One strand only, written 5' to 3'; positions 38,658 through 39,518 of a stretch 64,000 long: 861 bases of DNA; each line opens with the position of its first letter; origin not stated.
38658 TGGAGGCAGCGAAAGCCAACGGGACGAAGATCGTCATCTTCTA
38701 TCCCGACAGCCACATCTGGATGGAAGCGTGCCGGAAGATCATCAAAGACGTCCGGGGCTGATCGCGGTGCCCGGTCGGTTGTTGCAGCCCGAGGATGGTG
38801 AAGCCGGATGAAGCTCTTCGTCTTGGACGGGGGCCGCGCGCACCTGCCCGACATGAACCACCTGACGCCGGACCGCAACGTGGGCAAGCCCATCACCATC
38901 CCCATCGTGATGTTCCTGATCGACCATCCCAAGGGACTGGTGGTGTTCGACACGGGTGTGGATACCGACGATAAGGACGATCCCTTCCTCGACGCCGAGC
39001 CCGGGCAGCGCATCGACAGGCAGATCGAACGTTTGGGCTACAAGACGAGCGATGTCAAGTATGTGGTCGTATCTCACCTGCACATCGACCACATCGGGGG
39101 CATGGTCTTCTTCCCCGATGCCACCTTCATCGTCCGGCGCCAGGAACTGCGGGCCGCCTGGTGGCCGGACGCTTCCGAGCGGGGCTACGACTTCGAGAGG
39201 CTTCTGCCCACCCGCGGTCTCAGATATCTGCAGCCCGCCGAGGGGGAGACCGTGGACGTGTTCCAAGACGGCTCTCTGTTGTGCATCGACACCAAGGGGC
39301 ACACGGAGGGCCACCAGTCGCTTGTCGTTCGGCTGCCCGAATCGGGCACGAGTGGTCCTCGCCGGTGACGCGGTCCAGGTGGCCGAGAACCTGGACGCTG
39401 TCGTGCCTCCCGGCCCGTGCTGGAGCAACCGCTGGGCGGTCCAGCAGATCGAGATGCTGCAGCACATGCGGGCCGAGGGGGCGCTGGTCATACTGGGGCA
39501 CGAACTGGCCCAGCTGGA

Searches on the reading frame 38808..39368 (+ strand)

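Call 13: search_protein_families(library=pfam, max_evalue=0.001, proteins=[window:38808-39368:+])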
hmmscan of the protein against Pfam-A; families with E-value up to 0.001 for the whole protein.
window:38808-39368:+ (186 aa): 2 families
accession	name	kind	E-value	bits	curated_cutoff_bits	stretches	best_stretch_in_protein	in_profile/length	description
PF00753.33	Lactamase_B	-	4.4e-16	59.8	22.7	1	34-179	7-142/196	Metallo-beta-lactamase superfamily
PF12706.13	Lactamase_B_2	-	8.9e-05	22.6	27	1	58-104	6-52/200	Beta-lactamase superfamily domain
